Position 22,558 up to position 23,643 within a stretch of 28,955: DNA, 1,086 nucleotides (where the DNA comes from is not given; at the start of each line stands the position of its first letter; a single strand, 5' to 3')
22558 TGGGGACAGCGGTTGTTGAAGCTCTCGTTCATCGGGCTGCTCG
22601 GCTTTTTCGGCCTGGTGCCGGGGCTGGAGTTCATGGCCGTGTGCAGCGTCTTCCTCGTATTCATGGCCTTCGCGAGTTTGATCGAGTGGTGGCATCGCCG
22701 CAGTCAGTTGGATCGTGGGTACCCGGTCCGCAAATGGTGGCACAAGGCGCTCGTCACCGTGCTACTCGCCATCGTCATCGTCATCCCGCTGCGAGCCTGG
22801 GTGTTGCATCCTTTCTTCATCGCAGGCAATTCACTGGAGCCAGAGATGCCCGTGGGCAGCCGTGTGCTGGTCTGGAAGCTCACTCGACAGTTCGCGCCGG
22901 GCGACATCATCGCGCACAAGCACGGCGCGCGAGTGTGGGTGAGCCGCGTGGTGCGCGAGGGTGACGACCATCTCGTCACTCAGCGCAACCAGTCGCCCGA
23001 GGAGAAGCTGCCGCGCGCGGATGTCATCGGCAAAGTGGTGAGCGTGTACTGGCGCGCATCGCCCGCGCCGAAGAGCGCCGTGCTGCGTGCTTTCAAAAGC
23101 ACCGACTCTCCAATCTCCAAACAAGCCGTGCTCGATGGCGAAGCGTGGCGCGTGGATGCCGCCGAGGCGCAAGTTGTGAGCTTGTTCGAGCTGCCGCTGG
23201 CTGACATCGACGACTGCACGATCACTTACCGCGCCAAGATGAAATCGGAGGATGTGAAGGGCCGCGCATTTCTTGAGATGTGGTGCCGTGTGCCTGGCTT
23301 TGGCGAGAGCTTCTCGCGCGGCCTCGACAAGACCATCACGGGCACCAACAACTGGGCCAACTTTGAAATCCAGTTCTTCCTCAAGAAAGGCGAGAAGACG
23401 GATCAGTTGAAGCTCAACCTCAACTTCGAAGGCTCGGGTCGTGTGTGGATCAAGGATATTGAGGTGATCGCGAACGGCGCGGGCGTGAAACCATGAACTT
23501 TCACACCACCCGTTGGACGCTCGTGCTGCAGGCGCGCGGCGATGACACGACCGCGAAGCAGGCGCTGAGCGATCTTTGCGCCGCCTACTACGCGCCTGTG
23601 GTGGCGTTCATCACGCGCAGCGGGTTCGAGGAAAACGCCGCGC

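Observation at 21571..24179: Ser/Thr kinase fused to a signal-peptidase/LexA-like domain, translationally coupled to an ECF sigma factor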

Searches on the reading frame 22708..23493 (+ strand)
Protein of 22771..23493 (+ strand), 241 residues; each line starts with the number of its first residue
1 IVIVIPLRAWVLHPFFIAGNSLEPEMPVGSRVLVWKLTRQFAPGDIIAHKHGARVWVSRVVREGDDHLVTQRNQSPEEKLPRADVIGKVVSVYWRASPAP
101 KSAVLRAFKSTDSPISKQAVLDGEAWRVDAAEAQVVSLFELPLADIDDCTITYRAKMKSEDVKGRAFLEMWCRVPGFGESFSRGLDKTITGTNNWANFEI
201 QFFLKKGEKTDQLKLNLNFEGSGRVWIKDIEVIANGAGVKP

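Call 6: search_protein_families(library=pfam, proteins=[window:22771-23493:+], max_evalue=1)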
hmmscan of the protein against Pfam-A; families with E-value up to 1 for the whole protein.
window:22771-23493:+ (241 aa): 2 families
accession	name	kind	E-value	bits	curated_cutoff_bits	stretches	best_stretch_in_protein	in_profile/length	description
PF00717.28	Peptidase_S24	-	4.9e-06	26.7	23.3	1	17-90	40-116/116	Peptidase S24-like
PF10502.14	Peptidase_S26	-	0.00049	20.5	22.9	1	2-60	13-77/168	Signal peptidase, peptidase S26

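Call 7: search_protein_families(library=ncbifam, proteins=[window:22771-23493:+], max_evalue=1)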
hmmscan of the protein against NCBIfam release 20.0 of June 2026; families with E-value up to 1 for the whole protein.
window:22771-23493:+ (241 aa): 2 families
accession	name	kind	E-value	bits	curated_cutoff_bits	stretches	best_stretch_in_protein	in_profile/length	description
TIGR02227.1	sigpep_I_bact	equivalog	0.00018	21.4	47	1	2-68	10-82/162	signal peptidase I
TIGR02228.1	sigpep_I_arch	equivalog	0.001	18.9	51.85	1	16-90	35-119/158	signal peptidase I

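Call 25: predict_structure(alignment_id=A2)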
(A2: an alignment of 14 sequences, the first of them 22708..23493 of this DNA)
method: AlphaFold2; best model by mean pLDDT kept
length: 262 residues; sequences in the alignment: 14
mean_pLDDT: 85.5   pTM: 0.58
mean pLDDT of the five models: 85.5, 84.2, 83.7, 83.3, 82.9
residues with pLDDT >= 90: 150; 70-90: 65; 50-70: 41; < 50: 6
segments of 3 or more residues with pLDDT < 50: none
pLDDT, mean of each block of 10 residues (from residue 1): 59 88 72 55 54 69 89 85 94 88 90 57 91 90 97 97 91 97 98 94 92 98 93 97 98 92 72
secondary structure, 60 per line:
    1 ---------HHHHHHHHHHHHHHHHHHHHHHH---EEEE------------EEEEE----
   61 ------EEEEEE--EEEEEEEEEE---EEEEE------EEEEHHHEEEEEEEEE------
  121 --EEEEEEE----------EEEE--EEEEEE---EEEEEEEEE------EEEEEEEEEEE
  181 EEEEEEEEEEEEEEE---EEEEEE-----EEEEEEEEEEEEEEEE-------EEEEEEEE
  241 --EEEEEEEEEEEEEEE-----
elements in order: H10-32 E36-39 E52-56 E67-72 E75-84 E88-92 E99-102 E106-114 E123-129 E140-143 E146-151 E155-163 E170-195 E199-204 E210-225 E233-240 E243-257

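Call 28: fold_search(model_id=the predicted structure, library=pdb)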
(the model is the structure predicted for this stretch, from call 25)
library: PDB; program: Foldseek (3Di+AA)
matches with E <= 10: 1799; with E <= 0.001: 144
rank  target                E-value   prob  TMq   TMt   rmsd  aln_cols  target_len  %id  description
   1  4d0q                  3.3e-07  1.00  0.38  0.59   9.9       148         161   19  Hyaluronan Binding Module of the Streptococcal Pneumoniae Hyaluronate Lyase (released 2014-08-06)
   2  2c26                  5.2e-06  1.00  0.31  0.32  13.7       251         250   12  Structural basis for the promiscuous specificity of the carbohydrate- binding modules from the beta-sandwich super famil (released 2005-10-18)
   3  7vrp_I                7.1e-06  1.00  0.31  0.21  15.6       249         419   11  Structure of infectious bursal disease virus Gx strain (released 2022-03-30)
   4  8qpg_TA               8.2e-06  1.00  0.32  0.21  16.0       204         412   11  Turret of Haloferax tailed virus 1 (released 2024-10-09)
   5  4xup_E                1.5e-05  1.00  0.39  0.59   5.3       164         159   10  Structure of the N-terminal CBM22-1-CBM22-2 tandem domain from Paenibacillus barcinonensis Xyn10C (released 2015-06-03)
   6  2zew_A                1.6e-05  1.00  0.33  0.55   7.4       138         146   13  Family 16 Cabohydrate Binding Domain Module 1 (released 2008-03-04)
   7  7vrp_C                1.9e-05  1.00  0.35  0.24  13.6       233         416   12  Structure of infectious bursal disease virus Gx strain (released 2022-03-30)
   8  2zez_C                2.0e-05  1.00  0.33  0.55  11.0       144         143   10  Family 16 Carbohydrate Binding Module-2 (released 2008-03-25)
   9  8ic1_A                2.0e-05  1.00  0.33  0.19  15.9       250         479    8  endo-alpha-D-arabinanase EndoMA1 D51N mutant from Microbacterium arabinogalactanolyticum in complex with arabinooligos (released 2023-08-16)
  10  7vrn_A                2.2e-05  1.00  0.39  0.26  13.4       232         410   12  Structure of infectious bursal disease virus Gt strain (released 2022-03-30)
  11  8hhe_B                2.3e-05  1.00  0.34  0.16  20.2       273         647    7  Crystal structure of Cry5B from Bacillus thuringiensis at 4.5 A resolution (released 2022-12-07)
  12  4xup_C                2.5e-05  1.00  0.39  0.59   5.5       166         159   11  Structure of the N-terminal CBM22-1-CBM22-2 tandem domain from Paenibacillus barcinonensis Xyn10C (released 2015-06-03)
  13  2zez_B                3.3e-05  1.00  0.32  0.53  11.2       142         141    9  Family 16 Carbohydrate Binding Module-2 (released 2008-03-25)
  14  7vrp_J                3.8e-05  1.00  0.30  0.20  15.8       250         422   11  Structure of infectious bursal disease virus Gx strain (released 2022-03-30)
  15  2y6j                  4.0e-05  1.00  0.30  0.44  11.9       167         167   11  X-2 engineered mutated CBM4-2 Carbohydrate Binding Module from a Thermostable Rhodothermus marinus Xylanase (released 2012-03-07)
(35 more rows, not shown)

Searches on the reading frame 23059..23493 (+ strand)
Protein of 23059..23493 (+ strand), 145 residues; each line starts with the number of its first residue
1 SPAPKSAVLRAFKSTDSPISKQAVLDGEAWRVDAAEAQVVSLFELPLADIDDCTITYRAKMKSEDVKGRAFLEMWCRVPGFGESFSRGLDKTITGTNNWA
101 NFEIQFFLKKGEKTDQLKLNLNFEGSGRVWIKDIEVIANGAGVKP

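Call 6: search_protein_families(library=pfam, proteins=[window:23059-23493:+], max_evalue=1)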
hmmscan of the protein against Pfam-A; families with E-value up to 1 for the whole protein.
window:23059-23493:+ (145 aa): 0 families

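Call 92: find_homologous_proteins(query=A7, max_evalue=0.001)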
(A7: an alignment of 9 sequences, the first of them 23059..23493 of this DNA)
Query A7 (9 sequences) (145 aa, profile of the alignment): 1566 proteins with E <= 0.001 among 8000 candidates; the best 120 are listed.
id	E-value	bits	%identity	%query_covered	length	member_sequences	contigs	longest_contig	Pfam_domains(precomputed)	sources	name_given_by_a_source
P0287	8.6e-112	390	44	82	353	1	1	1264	-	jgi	-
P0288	2.0e-99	349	43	94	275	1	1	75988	-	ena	-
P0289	3.9e-84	299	41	92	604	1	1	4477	-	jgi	jgi:hypothetical protein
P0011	7.2e-72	259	39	94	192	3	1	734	-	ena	-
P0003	5.9e-70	253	69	100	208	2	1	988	-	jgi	jgi:hypothetical protein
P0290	5.2e-66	240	100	100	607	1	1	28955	PF07714.24,PF00069.32,PF00717.29,PF10502.15,PF03109.23,PF14531.13,PF01636.30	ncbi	-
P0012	8.0e-66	240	39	88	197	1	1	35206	-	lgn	-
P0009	1.5e-65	239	49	75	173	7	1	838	-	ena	-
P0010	3.4e-65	238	45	74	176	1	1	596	-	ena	-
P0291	3.8e-65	237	49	84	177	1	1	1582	-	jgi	jgi:hypothetical protein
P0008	6.9e-65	237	47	75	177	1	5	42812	-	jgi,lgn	jgi:hypothetical protein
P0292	1.1e-64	236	48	84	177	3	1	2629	-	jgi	-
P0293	1.7e-64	235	48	84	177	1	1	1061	-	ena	-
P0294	1.9e-64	235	48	82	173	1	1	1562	-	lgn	-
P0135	1.9e-64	235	92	100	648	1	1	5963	PF07714.24,PF00069.32,PF00717.29,PF10502.15,PF03109.23,PF01636.30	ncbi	-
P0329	1.1e-61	226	48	82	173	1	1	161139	-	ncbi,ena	-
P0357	9.6e-61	223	48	77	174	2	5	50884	-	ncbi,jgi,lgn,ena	-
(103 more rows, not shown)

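Call 93: find_encoding_contigs(protein=P0329, flank=5000, max_places=2)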
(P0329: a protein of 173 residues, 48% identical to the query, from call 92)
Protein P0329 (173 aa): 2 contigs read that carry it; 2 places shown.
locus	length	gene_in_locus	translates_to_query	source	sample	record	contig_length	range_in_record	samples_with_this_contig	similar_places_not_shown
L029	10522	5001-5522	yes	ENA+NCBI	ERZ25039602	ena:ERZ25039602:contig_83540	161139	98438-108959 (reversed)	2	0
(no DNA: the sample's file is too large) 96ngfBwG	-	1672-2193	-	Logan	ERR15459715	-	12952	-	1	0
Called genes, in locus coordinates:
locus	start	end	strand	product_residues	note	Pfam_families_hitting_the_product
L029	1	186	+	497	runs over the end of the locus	PF00004:AAA, PF17862:AAA_lid_3 (weak)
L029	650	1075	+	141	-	-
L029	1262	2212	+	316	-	PF01734:Patatin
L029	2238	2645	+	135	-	-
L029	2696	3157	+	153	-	PF00383:dCMP_cyt_deam_1, PF14437:MafB19-deam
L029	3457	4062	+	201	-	PF02663:FmdE, PF01258:zf-dskA_traR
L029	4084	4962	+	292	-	PF00696:AA_kinase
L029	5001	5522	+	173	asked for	-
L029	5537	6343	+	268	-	PF00912:Transgly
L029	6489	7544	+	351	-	PF00676:E1_dh, PF02775:TPP_enzyme_C (faint), PF13292:DXP_synthase_N (faint)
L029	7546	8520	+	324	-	PF02779:Transket_pyr, PF02780:Transketolase_C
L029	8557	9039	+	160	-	PF13428:TPR_14 (faint), PF12895:ANAPC3 (faint), PF13181:TPR_8 (faint), PF00515:TPR_1 (faint), PF07719:TPR_2 (faint), PF13176:TPR_7 (faint), PF13432:TPR_16 (faint), PF14559:TPR_19 (weak), +1 more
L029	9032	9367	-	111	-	PF21476:PF0610-like_N, PF23470:Zn_ribbon_PF0610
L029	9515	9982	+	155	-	PF00364:Biotin_lipoyl, PF25917:BSH_RND (faint), PF25997:BSH_YhbJ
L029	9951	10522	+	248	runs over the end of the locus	PF00198:2-oxoacid_dh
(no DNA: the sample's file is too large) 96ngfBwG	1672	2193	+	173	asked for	-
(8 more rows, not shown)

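Call 94: find_encoding_contigs(protein=P0357, flank=5000, max_places=3)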
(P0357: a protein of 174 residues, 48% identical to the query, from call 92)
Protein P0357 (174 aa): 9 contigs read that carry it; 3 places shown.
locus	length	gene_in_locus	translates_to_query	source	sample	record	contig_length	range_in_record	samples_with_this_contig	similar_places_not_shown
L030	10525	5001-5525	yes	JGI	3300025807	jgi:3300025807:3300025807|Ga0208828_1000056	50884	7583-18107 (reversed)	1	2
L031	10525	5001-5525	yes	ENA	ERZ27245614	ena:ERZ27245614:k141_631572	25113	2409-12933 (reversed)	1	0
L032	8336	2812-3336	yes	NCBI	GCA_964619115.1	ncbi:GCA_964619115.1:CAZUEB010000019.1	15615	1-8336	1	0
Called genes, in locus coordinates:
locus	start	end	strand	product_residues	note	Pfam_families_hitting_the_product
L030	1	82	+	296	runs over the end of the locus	PF14257:DUF4349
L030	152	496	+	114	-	PF12675:DUF3795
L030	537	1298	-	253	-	PF00106:adh_short, PF13561:adh_short_C2, PF23441:SDR (weak)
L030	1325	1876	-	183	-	PF02627:CMD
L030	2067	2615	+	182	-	PF04191:PEMT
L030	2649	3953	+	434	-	PF01740:STAS, PF13466:STAS_2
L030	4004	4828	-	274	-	PF00561:Abhydrolase_1, PF12146:Hydrolase_4, PF12697:Abhydrolase_6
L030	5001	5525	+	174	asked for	-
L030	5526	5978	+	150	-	-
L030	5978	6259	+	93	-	-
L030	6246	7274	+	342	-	PF01008:IF-2B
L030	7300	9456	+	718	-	PF20903:SPL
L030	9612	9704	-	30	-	-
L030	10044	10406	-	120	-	-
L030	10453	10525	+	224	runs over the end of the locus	-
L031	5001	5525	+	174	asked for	-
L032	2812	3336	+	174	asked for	-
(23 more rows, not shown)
